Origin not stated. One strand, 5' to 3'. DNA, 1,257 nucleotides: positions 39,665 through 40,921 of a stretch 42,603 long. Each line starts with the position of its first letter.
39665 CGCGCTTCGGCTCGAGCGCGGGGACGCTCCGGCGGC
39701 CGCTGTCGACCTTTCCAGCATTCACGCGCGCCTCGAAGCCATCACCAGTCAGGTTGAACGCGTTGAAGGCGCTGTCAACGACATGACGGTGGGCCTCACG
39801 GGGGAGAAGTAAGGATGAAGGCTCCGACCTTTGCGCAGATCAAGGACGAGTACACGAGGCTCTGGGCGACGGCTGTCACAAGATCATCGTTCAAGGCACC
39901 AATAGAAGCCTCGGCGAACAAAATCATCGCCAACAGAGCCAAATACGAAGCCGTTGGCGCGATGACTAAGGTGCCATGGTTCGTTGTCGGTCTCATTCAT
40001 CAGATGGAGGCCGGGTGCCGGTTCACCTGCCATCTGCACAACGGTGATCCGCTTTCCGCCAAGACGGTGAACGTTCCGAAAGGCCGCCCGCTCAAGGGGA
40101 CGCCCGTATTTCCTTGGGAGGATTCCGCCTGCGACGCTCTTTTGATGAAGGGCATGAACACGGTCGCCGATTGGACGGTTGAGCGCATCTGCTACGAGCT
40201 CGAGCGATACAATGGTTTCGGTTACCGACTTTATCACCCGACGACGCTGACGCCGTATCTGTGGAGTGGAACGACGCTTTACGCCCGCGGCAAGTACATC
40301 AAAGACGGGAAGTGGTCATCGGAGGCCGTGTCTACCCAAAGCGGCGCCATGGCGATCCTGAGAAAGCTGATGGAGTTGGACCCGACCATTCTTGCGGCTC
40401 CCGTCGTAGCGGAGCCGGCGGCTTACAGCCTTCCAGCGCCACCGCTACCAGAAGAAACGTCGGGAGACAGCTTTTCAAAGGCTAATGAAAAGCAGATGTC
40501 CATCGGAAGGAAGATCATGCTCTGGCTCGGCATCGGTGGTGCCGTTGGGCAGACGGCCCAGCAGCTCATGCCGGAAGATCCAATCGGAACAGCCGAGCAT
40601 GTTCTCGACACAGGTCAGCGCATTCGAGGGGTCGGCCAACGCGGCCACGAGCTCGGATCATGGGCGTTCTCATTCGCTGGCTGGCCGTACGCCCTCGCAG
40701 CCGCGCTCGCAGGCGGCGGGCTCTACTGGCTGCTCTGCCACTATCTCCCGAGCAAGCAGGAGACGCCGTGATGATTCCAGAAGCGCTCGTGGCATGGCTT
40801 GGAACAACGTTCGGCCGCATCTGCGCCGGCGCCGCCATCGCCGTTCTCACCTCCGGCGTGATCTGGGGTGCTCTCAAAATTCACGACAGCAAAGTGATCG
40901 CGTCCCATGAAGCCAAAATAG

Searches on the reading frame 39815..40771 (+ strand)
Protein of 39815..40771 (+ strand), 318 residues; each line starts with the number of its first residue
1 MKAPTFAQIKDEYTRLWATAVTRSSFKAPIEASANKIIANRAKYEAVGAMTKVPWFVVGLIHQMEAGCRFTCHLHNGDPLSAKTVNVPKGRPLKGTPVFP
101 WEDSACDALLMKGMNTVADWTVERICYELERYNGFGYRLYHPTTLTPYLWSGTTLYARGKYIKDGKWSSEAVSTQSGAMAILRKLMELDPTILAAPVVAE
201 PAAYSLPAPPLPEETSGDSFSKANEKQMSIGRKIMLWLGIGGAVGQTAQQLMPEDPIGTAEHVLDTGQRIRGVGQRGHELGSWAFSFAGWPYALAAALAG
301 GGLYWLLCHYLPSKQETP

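Call 17: search_protein_families(library=phrogs, proteins=[window:39815-40771:+], max_evalue=0.001)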
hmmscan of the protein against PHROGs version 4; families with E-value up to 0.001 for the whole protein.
window:39815-40771:+ (318 aa): 0 families

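Call 22: search_protein_families(library=pfam, proteins=[window:39815-40771:+], max_evalue=0.01)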
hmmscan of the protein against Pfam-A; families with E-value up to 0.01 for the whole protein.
window:39815-40771:+ (318 aa): 0 families

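Call 78: search_solved_structures(query=window:39815-40771:+, max_evalue=1)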
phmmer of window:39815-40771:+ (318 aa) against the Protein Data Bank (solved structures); distinct sequences matched with E-value up to 1: 0.

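Call 79: search_protein_families(library=ncbifam, proteins=[window:39815-40771:+], max_evalue=0.01)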
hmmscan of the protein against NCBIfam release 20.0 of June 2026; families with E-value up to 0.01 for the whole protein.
window:39815-40771:+ (318 aa): 0 families

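Call 97: find_related_loci(query=window:39815-40771:+, collection=viral_contigs, flank=4000)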
Query window:39815-40771:+ (318 aa) in viral_contigs; peptide patterns used: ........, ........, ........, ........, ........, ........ (x = any residue, [..] = any of these).
8 stretches matched a pattern; 2 encode a relative of the query (tblastn E <= 1e-3); 2 distinct loci.
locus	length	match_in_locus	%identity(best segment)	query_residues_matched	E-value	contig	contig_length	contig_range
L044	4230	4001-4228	87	1-76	5e-43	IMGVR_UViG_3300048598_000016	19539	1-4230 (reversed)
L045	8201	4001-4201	85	250-316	3e-37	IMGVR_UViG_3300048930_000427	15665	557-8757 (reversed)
